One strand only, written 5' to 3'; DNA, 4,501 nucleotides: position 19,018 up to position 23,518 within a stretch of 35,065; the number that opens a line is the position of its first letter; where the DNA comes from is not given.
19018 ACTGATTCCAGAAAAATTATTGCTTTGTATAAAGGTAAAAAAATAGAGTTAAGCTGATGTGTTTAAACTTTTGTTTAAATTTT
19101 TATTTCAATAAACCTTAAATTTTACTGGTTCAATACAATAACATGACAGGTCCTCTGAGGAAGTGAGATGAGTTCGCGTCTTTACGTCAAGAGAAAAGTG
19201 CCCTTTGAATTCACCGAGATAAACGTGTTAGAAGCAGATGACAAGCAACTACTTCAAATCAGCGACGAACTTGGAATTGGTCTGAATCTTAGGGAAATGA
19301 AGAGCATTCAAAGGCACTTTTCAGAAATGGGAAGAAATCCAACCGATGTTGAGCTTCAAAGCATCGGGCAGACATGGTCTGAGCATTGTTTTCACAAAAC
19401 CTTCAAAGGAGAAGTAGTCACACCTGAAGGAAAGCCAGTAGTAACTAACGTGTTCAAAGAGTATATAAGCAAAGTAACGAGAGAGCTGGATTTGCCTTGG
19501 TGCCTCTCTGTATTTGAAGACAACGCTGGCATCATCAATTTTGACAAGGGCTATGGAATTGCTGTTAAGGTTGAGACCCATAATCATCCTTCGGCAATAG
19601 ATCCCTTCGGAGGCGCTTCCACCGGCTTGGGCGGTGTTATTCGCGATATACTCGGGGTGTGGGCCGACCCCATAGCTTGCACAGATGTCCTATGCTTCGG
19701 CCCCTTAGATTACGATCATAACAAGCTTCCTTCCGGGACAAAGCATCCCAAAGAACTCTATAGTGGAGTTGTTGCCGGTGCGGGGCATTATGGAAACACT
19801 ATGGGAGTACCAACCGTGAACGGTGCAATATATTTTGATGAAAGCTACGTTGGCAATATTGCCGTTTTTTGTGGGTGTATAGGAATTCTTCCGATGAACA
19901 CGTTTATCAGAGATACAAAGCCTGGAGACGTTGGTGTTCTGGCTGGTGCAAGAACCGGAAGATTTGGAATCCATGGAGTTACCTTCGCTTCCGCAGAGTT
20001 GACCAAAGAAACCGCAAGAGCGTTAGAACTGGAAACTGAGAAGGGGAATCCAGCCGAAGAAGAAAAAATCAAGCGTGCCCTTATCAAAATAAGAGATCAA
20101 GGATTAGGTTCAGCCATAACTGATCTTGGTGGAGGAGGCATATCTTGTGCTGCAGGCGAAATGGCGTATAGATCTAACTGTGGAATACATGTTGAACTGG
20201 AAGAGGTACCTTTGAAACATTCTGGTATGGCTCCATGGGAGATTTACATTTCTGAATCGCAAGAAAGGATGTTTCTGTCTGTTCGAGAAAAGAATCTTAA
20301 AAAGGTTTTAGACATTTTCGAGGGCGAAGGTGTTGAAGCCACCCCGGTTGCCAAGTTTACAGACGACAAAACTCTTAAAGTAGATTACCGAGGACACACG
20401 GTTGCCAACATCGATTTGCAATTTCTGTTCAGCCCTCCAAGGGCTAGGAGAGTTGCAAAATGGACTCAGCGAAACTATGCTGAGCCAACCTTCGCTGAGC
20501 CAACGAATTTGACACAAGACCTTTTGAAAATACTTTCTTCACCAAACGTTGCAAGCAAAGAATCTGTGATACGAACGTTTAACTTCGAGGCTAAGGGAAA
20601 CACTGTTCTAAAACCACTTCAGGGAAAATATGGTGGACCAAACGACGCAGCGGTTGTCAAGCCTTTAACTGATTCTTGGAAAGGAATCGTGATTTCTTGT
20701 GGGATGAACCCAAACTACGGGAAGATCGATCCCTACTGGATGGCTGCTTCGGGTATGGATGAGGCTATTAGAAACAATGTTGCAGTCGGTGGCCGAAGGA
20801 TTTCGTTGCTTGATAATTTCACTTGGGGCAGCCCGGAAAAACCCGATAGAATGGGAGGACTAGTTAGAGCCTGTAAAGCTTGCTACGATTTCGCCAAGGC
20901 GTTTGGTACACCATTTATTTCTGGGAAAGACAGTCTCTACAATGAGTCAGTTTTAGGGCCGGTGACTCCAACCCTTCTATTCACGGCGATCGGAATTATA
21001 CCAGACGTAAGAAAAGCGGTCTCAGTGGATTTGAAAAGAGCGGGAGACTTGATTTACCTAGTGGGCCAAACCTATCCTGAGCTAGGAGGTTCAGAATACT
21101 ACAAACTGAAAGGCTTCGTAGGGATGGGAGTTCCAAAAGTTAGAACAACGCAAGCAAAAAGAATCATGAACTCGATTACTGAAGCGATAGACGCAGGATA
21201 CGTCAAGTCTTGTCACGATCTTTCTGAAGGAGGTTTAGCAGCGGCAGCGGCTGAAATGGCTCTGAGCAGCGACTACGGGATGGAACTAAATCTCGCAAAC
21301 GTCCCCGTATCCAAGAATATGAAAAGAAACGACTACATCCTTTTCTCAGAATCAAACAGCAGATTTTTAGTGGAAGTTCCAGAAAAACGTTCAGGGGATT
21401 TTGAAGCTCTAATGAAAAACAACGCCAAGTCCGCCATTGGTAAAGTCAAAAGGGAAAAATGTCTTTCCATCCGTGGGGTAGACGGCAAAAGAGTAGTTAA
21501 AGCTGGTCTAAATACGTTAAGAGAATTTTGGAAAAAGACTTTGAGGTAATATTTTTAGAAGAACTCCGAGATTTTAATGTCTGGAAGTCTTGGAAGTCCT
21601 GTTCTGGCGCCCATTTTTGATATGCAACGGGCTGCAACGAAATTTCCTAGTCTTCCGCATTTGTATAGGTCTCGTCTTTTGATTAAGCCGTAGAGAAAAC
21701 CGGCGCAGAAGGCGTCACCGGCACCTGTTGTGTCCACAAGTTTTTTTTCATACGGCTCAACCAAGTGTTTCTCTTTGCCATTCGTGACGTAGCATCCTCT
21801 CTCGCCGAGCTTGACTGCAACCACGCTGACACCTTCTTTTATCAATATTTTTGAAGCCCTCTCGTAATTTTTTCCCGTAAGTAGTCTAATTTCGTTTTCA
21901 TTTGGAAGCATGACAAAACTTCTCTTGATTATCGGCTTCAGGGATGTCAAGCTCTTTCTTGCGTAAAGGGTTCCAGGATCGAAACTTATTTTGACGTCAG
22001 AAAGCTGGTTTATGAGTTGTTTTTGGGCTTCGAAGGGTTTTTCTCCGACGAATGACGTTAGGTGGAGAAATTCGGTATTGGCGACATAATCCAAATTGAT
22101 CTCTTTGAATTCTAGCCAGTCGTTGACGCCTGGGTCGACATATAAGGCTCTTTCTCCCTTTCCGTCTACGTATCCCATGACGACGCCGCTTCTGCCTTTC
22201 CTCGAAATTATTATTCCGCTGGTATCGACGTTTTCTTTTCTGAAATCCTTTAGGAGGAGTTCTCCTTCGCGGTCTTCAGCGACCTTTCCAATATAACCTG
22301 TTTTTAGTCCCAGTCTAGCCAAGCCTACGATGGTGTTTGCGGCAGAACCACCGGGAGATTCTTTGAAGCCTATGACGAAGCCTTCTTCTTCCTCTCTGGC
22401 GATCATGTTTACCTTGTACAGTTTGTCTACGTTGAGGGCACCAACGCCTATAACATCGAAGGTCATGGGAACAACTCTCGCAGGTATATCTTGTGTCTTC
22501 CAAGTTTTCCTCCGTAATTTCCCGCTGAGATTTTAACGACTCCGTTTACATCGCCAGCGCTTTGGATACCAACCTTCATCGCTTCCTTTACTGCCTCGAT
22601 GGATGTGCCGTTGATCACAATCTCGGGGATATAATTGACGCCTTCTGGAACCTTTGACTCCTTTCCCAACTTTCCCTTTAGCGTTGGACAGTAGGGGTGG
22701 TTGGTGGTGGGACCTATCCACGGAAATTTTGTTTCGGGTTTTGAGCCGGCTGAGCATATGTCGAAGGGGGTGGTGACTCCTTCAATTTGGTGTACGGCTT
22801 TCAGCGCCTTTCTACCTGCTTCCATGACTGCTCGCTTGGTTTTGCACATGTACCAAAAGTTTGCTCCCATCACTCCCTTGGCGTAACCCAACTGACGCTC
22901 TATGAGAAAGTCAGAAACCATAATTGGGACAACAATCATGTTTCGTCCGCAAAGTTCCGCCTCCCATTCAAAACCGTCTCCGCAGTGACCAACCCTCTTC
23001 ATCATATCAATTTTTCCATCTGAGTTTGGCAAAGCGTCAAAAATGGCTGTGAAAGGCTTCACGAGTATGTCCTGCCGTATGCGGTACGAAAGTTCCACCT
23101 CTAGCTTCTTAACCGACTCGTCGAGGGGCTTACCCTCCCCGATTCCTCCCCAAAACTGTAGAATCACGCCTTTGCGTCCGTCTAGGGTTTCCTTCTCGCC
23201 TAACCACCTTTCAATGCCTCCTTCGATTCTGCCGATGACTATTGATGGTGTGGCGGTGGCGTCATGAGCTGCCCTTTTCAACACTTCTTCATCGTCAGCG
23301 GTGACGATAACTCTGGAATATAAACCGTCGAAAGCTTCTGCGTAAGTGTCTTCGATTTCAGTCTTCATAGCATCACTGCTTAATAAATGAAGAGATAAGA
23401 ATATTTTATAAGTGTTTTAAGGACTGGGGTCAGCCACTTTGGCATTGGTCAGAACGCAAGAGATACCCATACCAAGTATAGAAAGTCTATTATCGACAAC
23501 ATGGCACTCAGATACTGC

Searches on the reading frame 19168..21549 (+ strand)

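Call 63: search_protein_families(library=pfam, proteins=[window:19168-21549:+], max_evalue=0.00001)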
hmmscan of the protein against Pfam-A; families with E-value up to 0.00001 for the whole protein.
window:19168-21549:+ (793 aa): 3 families
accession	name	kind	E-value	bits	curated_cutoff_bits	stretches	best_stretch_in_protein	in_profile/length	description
PF02769.27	AIRS_C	-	7.6e-51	172.8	23.1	2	251-406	1-154/156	AIR synthase related protein, C-terminal domain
PF00586.29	AIRS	-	3.9e-32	111.4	24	2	118-240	2-111/112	AIR synthase related protein, N-terminal domain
PF18072.6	FGAR-AT_linker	-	1.4e-17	64.3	26.6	1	29-77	2-50/50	Formylglycinamide ribonucleotide amidotransferase linker domain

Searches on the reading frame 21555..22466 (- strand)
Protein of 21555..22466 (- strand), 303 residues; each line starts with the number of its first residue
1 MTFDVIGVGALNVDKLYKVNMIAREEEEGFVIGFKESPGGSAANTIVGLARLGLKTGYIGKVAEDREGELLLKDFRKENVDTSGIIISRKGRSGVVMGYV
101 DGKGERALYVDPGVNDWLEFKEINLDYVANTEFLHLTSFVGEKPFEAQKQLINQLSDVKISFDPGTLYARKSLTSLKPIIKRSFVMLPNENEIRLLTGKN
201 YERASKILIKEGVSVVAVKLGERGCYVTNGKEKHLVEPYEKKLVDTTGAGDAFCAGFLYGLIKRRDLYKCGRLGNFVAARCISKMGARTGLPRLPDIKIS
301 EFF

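Call 63: search_protein_families(library=pfam, proteins=[window:21555-22466:-], max_evalue=0.00001)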
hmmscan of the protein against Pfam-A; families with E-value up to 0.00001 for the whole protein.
window:21555-22466:- (303 aa): 1 family
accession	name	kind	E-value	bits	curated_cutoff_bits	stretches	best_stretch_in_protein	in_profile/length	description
PF00294.29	PfkB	-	1.5e-55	189.1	25.8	1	30-292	27-300/302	pfkB family carbohydrate kinase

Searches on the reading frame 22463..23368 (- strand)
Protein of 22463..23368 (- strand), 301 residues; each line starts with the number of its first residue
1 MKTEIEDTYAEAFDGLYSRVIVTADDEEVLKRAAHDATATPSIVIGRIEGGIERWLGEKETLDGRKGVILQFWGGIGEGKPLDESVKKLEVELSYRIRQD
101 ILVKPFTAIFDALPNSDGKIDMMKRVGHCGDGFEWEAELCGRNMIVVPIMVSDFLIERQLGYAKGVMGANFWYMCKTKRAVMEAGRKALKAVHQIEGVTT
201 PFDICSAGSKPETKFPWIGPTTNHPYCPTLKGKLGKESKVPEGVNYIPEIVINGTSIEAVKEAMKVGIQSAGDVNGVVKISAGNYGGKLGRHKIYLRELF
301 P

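Call 63: search_protein_families(library=pfam, proteins=[window:22463-23368:-], max_evalue=0.00001)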
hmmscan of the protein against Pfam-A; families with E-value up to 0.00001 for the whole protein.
window:22463-23368:- (301 aa): 2 families
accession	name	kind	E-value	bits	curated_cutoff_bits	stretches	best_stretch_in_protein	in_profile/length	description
PF02741.20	FTR_C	-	1.6e-58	197.4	25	1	153-299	2-149/149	FTR, proximal lobe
PF01913.23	FTR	-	1.7e-45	154.9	27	1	3-149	6-142/142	Formylmethanofuran-tetrahydromethanopterin formyltransferase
